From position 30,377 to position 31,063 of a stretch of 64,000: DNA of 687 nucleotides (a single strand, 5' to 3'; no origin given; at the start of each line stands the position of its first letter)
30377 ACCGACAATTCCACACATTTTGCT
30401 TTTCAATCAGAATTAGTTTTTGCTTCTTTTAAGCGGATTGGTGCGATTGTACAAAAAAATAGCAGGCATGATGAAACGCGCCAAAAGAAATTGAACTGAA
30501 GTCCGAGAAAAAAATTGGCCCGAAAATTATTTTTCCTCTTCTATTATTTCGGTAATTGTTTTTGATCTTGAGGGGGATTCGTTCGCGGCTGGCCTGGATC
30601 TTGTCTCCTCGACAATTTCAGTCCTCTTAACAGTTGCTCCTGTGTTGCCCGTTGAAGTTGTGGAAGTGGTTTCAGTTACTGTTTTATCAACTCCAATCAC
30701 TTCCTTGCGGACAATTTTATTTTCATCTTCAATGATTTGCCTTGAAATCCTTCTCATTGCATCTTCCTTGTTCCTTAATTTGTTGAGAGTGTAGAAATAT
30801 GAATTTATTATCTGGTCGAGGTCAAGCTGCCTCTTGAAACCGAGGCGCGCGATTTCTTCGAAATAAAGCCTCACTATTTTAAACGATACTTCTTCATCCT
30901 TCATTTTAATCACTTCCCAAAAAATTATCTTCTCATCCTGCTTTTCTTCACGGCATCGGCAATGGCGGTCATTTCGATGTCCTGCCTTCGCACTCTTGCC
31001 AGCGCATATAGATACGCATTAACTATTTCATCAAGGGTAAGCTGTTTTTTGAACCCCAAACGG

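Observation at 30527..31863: Candidate novel chromatin/nucleic-acid-binding pair: hyper-basic protein with duplicated HMG/YABBY-like motif plus a paralogous small acidic partner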

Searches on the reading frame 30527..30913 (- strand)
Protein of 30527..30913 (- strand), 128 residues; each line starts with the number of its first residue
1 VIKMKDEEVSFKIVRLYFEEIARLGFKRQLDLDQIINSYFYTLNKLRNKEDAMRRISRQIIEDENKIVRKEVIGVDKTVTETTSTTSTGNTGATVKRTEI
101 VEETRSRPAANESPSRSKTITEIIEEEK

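Call 3: search_protein_families(library=pfam, proteins=[window:30527-30913:-], max_evalue=10)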
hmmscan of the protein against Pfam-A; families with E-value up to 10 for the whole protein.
window:30527-30913:- (128 aa): 0 families

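Call 4: search_protein_families(library=ncbifam, proteins=[window:30527-30913:-], max_evalue=10)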
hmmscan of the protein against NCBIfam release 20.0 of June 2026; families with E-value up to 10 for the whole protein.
window:30527-30913:- (128 aa): 0 families

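Call 10: find_homologous_proteins(query=window:30527-30913:-, max_evalue=0.01)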
Query window:30527-30913:- (128 aa): 106 proteins with E <= 0.01 among 147 candidates.
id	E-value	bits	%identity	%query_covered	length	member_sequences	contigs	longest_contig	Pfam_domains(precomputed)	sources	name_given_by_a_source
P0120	1.2e-69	249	100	98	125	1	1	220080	-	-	-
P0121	3.5e-44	167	66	98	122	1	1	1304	-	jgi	jgi:uncharacterized protein YlxW (UPF0749 family)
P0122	1.2e-42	162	67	98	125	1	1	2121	-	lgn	-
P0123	3.1e-41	158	65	98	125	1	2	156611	-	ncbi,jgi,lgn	ncbi:MAG: hypothetical protein WC308_00295 [archaeon]|jgi:hypothetical protein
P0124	2.8e-25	106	70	49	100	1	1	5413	-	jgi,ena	-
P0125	3.1e-25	106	81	45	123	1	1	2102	-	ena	-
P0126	4.7e-25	106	66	62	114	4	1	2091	-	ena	-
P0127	3.3e-24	103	65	56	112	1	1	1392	-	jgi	-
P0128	6.1e-24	102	52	95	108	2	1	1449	-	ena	-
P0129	8.0e-24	102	60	79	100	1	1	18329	-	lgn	-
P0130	8.0e-24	102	74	48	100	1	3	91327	-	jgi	jgi:hypothetical protein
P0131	1.0e-23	101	60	79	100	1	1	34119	-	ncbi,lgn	-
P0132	1.1e-23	101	69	50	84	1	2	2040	-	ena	-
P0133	2.2e-23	100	62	55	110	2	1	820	-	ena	-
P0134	3.0e-23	100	83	41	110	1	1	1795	-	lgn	-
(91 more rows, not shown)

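Call 74: search_protein_families(library=phrogs, proteins=[window:30527-30904:-], max_evalue=0.01)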
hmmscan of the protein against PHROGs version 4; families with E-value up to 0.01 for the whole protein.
window:30527-30904:- (125 aa): 0 families

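Call 75: search_protein_families(library=padloc, proteins=[window:30527-30904:-], max_evalue=0.1)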
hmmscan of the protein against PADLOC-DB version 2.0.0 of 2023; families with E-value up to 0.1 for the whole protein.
window:30527-30904:- (125 aa): 0 families
